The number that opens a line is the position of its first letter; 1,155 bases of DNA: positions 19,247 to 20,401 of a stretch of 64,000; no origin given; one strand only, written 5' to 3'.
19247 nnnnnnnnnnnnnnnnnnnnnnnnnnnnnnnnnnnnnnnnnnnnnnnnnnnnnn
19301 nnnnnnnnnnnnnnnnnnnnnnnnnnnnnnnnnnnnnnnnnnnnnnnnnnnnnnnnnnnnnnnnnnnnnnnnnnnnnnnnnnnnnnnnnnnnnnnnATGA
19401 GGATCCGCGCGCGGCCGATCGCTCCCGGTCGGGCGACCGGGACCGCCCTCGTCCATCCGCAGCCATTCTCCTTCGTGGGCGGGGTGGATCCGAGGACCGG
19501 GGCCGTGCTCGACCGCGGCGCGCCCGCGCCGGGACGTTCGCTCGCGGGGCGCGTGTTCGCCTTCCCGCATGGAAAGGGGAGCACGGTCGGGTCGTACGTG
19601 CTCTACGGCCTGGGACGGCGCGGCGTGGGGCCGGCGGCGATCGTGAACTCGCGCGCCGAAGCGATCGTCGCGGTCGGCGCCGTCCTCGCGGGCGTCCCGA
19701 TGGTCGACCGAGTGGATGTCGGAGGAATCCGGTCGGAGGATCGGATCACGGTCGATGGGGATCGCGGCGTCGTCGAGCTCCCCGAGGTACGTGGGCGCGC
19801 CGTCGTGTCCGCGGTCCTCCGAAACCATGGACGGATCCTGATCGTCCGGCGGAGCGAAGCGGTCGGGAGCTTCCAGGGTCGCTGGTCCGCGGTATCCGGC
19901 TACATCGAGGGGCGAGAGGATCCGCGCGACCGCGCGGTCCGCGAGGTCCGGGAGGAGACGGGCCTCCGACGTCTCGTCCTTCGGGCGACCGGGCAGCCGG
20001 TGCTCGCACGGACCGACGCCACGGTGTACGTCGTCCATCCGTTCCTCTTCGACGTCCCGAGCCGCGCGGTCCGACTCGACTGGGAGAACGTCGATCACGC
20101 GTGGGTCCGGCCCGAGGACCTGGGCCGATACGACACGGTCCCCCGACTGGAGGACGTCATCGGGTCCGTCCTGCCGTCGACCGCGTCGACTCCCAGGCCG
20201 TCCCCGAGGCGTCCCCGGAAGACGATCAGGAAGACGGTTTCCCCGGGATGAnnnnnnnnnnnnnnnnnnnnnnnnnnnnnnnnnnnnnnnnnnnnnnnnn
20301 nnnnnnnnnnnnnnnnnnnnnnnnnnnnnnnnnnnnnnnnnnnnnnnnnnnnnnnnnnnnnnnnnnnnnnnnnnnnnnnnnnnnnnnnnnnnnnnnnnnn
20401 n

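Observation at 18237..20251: AcnX (phosphomevalonate dehydratase-type) small subunit fused to a Nudix hydrolase domain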

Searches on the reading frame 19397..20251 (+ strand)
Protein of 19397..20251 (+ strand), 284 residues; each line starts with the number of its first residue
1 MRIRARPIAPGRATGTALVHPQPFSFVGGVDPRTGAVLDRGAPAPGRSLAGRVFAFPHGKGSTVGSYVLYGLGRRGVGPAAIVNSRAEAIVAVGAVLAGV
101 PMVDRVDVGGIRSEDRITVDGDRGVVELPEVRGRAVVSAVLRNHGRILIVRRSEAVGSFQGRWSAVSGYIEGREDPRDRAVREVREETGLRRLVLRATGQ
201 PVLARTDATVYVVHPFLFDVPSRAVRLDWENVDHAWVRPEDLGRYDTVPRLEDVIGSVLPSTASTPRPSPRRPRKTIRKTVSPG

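Call 6: search_protein_families(library=pfam, proteins=[window:19397-20251:+], max_evalue=0.01)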
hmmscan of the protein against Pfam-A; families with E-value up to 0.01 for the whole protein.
window:19397-20251:+ (284 aa): 3 families
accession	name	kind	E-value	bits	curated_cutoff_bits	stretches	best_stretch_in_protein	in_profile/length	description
PF01989.23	AcnX_swivel_put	-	1.7e-29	101.9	27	1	24-103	1-80/80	Aconitase X swivel domain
PF00293.34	NUDIX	-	2.8e-15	56.9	21.1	1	132-249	2-125/134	NUDIX domain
PF14815.12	NUDIX_4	-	0.00099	19.3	35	1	139-246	3-102/113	NUDIX domain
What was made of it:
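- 19397..19786 (+): AcnX swivel domain (domain 4; small subunit), aa 1-130, including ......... with Ser62 (19571..19597). AcnX_swivel_put E 1.7e-29 (call 6).
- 19787..20182 (+): Nudix hydrolase domain, aa 131-262, attached with almost no linker (…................…). Pfam NUDIX E 2.8e-15 (call 6).
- Checked: NUDIX: aa 132-249, E 2.8e-15 (call 6).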

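Call 7: search_protein_families(library=ncbifam, proteins=[window:19397-20251:+], max_evalue=0.01)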
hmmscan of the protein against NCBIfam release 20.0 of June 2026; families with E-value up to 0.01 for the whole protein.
window:19397-20251:+ (284 aa): 17 families
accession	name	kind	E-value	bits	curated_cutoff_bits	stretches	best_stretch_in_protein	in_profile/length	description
NF003046.0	PRK03955.1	equivalog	1.6e-44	151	163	1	1-128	2-129/132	DUF126 domain-containing protein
NF051439.1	C3LHypDHLhpIPSEAE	equivalog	1.9e-20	72.8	700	1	8-100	3-95/555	cis-3-hydroxy-L-proline dehydratase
NF012016.0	PRK15472.1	equivalog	2.1e-09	37.2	95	1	131-246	1-126/141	nucleoside triphosphatase NudI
NF041652.1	Nud_hyd_Dein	equivalog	1e-08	35.5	200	1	131-202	11-84/152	Nudix hydrolase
NF007834.0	PRK10546.1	equivalog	2.5e-05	24.1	156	1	136-249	6-116/135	pyrimidine (deoxy)nucleoside triphosphate diphosphatase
NF003787.0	PRK05379.1-4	equivalog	3.6e-05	22.9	449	1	136-192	210-264/346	bifunctional nicotinamide-nucleotide adenylyltransferase/Nudix hydroxylase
NF001938.0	PRK00714.1-5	equivalog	5.8e-05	22.5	116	1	136-193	16-77/172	RNA pyrophosphohydrolase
NF006961.0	PRK09438.1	equivalog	7.4e-05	22.3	103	1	142-192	17-63/151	dihydroneopterin triphosphate diphosphatase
NF006530.0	PRK08999.1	equivalog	8.5e-05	21.7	245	1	136-210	8-82/315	Nudix family hydrolase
NF003788.0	PRK05379.1-5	equivalog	0.00011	21.6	354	1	137-192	216-269/351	bifunctional nicotinamide-nucleotide adenylyltransferase/Nudix hydroxylase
NF003790.0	PRK05379.2-2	equivalog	0.00015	21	403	1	132-203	215-287/354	bifunctional nicotinamide mononucleotide adenylyltransferase/ADP-ribose pyrophosphatase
NF003791.0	PRK05379.2-3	equivalog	0.00025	20.3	409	1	137-236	205-289/340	bifunctional nicotinamide-nucleotide adenylyltransferase/Nudix hydroxylase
TIGR00586.1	mutt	equivalog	0.00049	20.1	97.9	1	137-192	8-63/129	8-oxo-dGTP diphosphatase MutT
NF003786.0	PRK05379.1-2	equivalog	0.00075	18.8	397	1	137-191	221-273/354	bifunctional nicotinamide-nucleotide adenylyltransferase/Nudix hydroxylase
NF011922.0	PRK15393.1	equivalog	0.0011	18.6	152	1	115-209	20-115/182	NUDIX hydrolase YfcD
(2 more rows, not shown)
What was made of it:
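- On Type 1 IPP isomerase (Nudix-fold): 18.1 bits against a cutoff of 127 (call 7).
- Checked: NCBIfam DUF126/PRK03955 covers aa 1-128 (call 7).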

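Call 11: find_homologous_proteins(query=window:19397-20251:+)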
Query window:19397-20251:+ (284 aa): 606 proteins with E <= 0.001 among 8000 candidates; the best 120 are listed.
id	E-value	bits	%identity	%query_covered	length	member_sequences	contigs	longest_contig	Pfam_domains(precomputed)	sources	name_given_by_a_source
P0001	4.3e-175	598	98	100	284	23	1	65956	PF01989.25,PF00293.35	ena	-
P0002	3.2e-158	543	90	100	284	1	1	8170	PF01989.25,PF00293.35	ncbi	-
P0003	2.8e-152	524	87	98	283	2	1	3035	PF01989.25,PF00293.35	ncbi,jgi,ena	-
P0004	7.6e-151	519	87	100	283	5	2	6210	PF01989.25,PF00293.35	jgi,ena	-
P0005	1.9e-147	508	84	100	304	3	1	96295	PF01989.25,PF00293.35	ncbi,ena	ncbi:MAG TPA: DUF126 domain-containing protein [Thermoplasmata archaeon]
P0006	8.3e-125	434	79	91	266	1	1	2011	PF01989.25,PF00293.35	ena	-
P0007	3.6e-123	428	75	94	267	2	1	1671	PF01989.25,PF00293.35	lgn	-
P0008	3.8e-123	428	74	92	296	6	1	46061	PF01989.25,PF00293.35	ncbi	-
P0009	1.5e-122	426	75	92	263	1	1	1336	PF01989.25,PF00293.35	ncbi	-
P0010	2.8e-119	415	72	94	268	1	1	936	PF01989.25,PF00293.35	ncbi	-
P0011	9.4e-119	414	71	93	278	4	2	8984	PF01989.25,PF00293.35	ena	-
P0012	9.0e-118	410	73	91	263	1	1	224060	PF01989.25,PF00293.35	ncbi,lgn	-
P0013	1.6e-117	410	73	91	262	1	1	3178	PF01989.25,PF00293.35,PF14815.13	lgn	-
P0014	1.7e-117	410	73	91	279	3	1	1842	PF01989.25,PF00293.35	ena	-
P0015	1.9e-116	406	71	93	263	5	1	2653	PF01989.25,PF00293.35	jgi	jgi:predicted aconitase with swiveling domain/ADP-ribose pyrophosphatase YjhB (NUDIX family)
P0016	6.8e-116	404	68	95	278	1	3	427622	PF01989.25,PF00293.35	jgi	jgi:phosphomecalonate degydratase small subunit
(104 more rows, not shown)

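Call 12: find_encoding_contigs(protein=P0001, flank=10000, max_places=3)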
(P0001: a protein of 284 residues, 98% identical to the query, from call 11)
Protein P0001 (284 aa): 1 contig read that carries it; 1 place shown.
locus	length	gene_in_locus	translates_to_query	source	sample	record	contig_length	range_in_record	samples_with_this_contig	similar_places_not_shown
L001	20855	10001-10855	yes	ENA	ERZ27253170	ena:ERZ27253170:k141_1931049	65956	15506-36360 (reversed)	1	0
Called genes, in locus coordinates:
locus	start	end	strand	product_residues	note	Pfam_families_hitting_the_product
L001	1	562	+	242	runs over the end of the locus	PF07508:Recombinase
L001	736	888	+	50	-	-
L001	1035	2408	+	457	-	PF05496:RuvB_N (weak), PF13191:AAA_16 (faint), PF00004:AAA, PF13401:AAA_22 (faint), PF21960:RCF1-5-like_lid, PF25361:AAA_lid_RFC1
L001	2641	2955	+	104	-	-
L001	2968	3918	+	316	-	PF04055:Radical_SAM, PF08608:Wyosine_form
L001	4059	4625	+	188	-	-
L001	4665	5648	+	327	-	PF17835:NOG1_N, PF01926:MMR_HSR1, PF02421:FeoB_N, PF06858:NOG1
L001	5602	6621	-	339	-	PF05690:ThiG (faint), PF01680:SOR_SNZ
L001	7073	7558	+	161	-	-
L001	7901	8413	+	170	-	PF13207:AAA_17, PF13238:AAA_18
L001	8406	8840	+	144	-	PF01877:RNA_binding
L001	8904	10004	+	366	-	PF04412:AcnX, PF28403:AcnX_2nd, PF28406:AcnX_3rd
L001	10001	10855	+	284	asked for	PF01989:AcnX_swivel_put, PF00293:NUDIX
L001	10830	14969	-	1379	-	PF00133:tRNA-synt_1, PF09334:tRNA-synt_1g, PF09334:tRNA-synt_1g (weak), PF08264:Anticodon_1, PF19302:DUF5915, PF14520:HHH_5, PF12773:DZR, PF05763:DUF835, +2 more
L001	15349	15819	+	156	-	-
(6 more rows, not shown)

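Call 17: search_solved_structures(query=window:19397-20251:+, show_alignments=3, max_evalue=0.01)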
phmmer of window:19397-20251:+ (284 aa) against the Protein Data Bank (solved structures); distinct sequences matched with E-value up to 0.01: 45.
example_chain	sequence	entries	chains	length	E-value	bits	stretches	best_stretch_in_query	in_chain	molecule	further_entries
7cnr_B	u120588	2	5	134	8.2e-34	120.1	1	2-130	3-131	UPF0107 protein TK1248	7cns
2hi6_A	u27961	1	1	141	1.4e-30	109.5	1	3-131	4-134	UPF0107 protein AF0055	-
7d2r_A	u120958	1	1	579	1.3e-12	50.6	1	4-104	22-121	cis-3-hydroxy-L-proline dehydratase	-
7cnp_A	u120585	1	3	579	1.3e-12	50.6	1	4-104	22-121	cis-3-hydroxy-L-proline dehydratase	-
7cnq_A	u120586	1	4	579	3.5e-12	49.1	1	4-104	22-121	cis-3-hydroxy-L-proline dehydratase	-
6dt3_A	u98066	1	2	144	8.5e-09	38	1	131-247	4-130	Nucleoside triphosphatase NudI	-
3oga_A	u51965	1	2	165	9.3e-09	37.9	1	130-247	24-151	Nucleoside triphosphatase nudI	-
3grn_A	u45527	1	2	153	2.5e-08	36.5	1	137-250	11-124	MutT related protein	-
3n77_A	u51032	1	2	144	5.6e-07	32.1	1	131-247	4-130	Nucleoside triphosphatase nudI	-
2rrk_A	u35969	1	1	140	1.1e-06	31.1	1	135-251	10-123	CTP pyrophosphohydrolase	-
1sjy_A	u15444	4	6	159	1.2e-06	30.9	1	134-219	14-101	MutT/nudix family protein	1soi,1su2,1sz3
8dp9_A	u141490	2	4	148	1.3e-05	27.5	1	125-242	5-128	AvrM14-B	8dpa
3ees_A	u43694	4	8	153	4.1e-05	25.9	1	135-194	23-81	Probable pyrophosphohydrolase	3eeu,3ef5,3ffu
8dp8_B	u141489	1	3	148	4.6e-05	25.8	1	125-242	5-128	AvrM14-A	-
3hhj_A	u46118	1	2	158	0.00039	22.7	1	136-252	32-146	Mutator mutT protein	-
1nqy_A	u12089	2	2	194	0.00076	21.8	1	123-199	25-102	CoA pyrophosphatase (MutT/nudix family protein)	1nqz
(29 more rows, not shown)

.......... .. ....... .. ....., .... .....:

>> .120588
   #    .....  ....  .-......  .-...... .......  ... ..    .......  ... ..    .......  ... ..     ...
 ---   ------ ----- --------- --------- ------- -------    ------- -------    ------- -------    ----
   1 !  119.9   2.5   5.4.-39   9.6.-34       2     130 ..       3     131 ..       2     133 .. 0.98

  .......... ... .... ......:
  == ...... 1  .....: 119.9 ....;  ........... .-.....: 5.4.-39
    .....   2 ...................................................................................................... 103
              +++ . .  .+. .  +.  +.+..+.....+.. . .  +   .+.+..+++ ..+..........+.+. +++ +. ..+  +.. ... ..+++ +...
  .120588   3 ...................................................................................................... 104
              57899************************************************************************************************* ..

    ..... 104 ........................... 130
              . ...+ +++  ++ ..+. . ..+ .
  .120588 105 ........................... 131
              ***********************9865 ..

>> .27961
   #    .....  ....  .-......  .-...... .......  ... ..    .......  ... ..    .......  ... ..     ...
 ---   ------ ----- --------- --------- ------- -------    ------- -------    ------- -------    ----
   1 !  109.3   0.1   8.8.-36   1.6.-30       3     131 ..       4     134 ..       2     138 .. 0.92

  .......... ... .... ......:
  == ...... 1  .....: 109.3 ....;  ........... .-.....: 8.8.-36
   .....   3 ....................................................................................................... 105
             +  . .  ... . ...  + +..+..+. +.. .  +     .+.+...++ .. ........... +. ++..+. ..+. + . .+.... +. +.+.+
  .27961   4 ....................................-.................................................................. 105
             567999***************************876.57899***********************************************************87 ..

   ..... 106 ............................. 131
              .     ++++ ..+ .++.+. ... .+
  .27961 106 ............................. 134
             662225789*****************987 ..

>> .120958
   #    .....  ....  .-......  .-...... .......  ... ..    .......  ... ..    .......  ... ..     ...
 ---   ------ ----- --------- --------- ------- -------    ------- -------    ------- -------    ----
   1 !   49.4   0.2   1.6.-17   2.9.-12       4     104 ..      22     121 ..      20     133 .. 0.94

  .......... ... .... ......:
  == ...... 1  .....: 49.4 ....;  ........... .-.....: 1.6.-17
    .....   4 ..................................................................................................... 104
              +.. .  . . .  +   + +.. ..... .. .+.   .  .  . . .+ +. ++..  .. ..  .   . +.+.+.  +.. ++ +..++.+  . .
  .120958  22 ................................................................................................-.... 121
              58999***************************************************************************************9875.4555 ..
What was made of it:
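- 19397..19786 (+): 7cnr_B 120 bits over aa 2-130 (call 17).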

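Call 18: find_related_loci(query=window:19397-20251:+, collection=genome_contigs, flank=10000)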
Query window:19397-20251:+ (284 aa) in genome_contigs; peptide patterns used: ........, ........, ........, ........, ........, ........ (x = any residue, [..] = any of these).
133 stretches matched a pattern; 22 encode a relative of the query (tblastn E <= 1e-3); 22 distinct loci.
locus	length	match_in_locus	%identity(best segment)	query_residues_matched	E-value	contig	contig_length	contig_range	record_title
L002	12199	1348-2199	95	1-284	2e-169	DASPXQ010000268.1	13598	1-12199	MAG TPA_asm: Thermoplasmata archaeon isolate SMAG_U11571 k141_1510363, whole genome shotgun sequence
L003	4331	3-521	98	112-284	7e-106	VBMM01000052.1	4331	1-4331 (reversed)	MAG: Methanobacteriota archaeon isolate EA_23 14_0929_02_40cm_scaffold_25335, whole genome shotgun sequence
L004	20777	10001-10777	63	1-259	2e-101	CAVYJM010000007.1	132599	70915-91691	MAG: uncultured Thermoplasmata archaeon isolate MFD01299.bin.2.33 genome assembly, contig: contig_19665, whole genome sh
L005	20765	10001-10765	65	1-259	8e-100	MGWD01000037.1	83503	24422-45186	MAG: Euryarchaeota archaeon RBG_19FT_COMBO_69_17 rbg_19ft_combo_scaffold_440, whole genome shotgun sequence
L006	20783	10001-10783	64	1-261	5e-100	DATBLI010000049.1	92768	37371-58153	MAG TPA_asm: Thermoplasmata archaeon isolate SMAG_U3968 k141_275122, whole genome shotgun sequence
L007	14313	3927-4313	56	1-127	1e-36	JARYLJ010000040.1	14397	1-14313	MAG: Methanomicrobiales archaeon isolate A05DMB-I-03 NODE_1737_length_14397_cov_13.254288, whole genome shotgun sequence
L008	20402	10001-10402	49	3-134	7e-35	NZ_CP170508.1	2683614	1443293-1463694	Methanosphaerula subterraneus strain EG chromosome, complete genome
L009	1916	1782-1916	98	1-45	4e-21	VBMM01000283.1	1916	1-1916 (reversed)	MAG: Methanobacteriota archaeon isolate EA_23 14_0929_02_40cm_scaffold_61715, whole genome shotgun sequence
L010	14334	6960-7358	40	135-264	3e-19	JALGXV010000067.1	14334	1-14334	MAG: Candidatus Hebobacteria bacterium isolate M3-38_Bin_440 M3-38_Bin_440_scaffold_22460, whole genome shotgun sequence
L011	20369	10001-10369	38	5-124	9e-18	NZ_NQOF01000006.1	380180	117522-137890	Blautia hominis strain KB1 KB1_contig6, whole genome shotgun sequence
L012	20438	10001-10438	32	5-148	4e-15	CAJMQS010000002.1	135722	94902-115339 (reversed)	TPA_asm: uncultured bacterium isolate ERR1600592-bin.44 genome assembly, contig: NODE_150_length_135722_cov_36.964494, w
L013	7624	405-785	34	5-128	2e-13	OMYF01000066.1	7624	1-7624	uncultured Acidaminococcus sp. isolate RUG075 genome assembly, contig: scaffold_5642, whole genome shotgun sequence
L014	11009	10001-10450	33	136-283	5e-12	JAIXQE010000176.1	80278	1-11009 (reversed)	MAG: Opitutaceae bacterium isolate C4_MAG_00015 pond_C4_MAG_00015_000000000033, whole genome shotgun sequence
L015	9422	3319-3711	33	136-268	1e-11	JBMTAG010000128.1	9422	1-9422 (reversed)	MAG: Opitutaceae bacterium isolate LKB_V5_S17_100percent_par_LKB_V5_S17_metabat.85 NODE_6882_length_9422_cov_10.487776,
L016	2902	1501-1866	32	129-246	5e-11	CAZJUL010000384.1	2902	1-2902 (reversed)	MAG TPA_asm: uncultured Elusimicrobiaceae bacterium isolate binchicken_co356_8 genome assembly, contig: NODE_21741_lengt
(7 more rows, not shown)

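Call 25: find_encoding_contigs(protein=P0016, flank=10000, max_places=2)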
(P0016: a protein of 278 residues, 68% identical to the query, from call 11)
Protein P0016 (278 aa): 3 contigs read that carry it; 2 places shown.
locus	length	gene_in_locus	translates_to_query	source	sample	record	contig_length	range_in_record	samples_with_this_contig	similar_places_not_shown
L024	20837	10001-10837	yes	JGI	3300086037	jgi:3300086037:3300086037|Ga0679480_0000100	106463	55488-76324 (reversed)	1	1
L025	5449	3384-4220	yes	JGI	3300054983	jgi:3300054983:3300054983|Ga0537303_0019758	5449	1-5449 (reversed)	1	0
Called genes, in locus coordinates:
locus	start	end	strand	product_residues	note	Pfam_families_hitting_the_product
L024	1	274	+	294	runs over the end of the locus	PF00239:Resolvase, PF07508:Recombinase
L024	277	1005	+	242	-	PF07508:Recombinase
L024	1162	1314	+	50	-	PF24434:DUF7557 (weak)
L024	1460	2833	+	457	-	PF03215:Rad17 (weak), PF05496:RuvB_N (weak), PF00004:AAA, PF13401:AAA_22 (faint), PF21960:RCF1-5-like_lid, PF25361:AAA_lid_RFC1 (weak)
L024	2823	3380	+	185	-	-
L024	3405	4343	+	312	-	PF04055:Radical_SAM, PF08608:Wyosine_form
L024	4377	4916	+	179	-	-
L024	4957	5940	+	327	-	PF17835:NOG1_N, PF01926:MMR_HSR1, PF02421:FeoB_N, PF06858:NOG1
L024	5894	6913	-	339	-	PF05690:ThiG (faint), PF01680:SOR_SNZ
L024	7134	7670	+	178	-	PF13238:AAA_18, PF13207:AAA_17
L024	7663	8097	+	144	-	PF01877:RNA_binding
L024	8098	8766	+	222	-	PF04412:AcnX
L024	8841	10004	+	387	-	PF04412:AcnX, PF28403:AcnX_2nd, PF28406:AcnX_3rd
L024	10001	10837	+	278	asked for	PF01989:AcnX_swivel_put, PF00293:NUDIX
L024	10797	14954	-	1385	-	PF00133:tRNA-synt_1, PF09334:tRNA-synt_1g, PF08264:Anticodon_1, PF19302:DUF5915, PF12773:DZR (weak), PF05763:DUF835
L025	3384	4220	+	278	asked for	PF01989:AcnX_swivel_put, PF00293:NUDIX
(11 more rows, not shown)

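Call 89: find_related_loci(query=A4, collection=metagenome_contigs, flank=10000)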
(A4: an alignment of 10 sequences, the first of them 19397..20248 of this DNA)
Query A4 (284 aa) in metagenome_contigs; peptide patterns used: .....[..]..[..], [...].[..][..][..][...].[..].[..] (x = any residue, [..] = any of these).
600 stretches matched a pattern (row limit reached: there are more); 589 encode a relative of the query (tblastn E <= 1e-3); the best 80 are kept; 80 distinct loci.
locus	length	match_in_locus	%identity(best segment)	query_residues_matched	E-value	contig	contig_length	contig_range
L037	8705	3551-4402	95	1-284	6e-169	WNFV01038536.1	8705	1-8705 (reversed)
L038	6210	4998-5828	88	1-277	4e-151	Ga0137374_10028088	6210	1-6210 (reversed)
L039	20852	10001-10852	85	1-284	8e-150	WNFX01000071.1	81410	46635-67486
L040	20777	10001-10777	70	1-259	3e-117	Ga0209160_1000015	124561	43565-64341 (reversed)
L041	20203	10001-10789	68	1-263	2e-116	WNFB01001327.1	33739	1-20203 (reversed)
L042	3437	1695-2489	69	1-265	5e-119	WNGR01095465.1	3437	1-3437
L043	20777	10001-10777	69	1-259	3e-116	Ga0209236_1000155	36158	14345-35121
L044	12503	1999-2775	69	1-259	3e-115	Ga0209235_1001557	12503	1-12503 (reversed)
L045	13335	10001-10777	69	1-259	3e-115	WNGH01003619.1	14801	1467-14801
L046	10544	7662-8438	69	1-259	1e-113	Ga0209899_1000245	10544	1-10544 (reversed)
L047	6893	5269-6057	67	1-263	3e-113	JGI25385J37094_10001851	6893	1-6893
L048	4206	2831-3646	65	1-270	7e-114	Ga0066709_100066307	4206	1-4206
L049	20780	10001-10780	69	1-259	7e-112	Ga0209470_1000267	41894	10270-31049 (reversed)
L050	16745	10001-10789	67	1-263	4e-111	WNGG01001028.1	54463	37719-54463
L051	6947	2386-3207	65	1-274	4e-111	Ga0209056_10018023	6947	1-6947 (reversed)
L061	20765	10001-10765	47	1-258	2e-73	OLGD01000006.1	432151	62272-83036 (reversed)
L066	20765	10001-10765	44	3-261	1e-64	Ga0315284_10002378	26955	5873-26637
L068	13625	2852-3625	42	1-267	4e-63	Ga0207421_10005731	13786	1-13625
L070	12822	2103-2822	39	3-251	7e-60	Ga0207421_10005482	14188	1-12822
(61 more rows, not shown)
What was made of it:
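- Calls 11, 18 and 89. The fusion recurs in independent assemblies from many samples and sources (calls 11, 18, 89).
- Tried and rejected: The alignment-based metagenome scan was needed (call 89).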
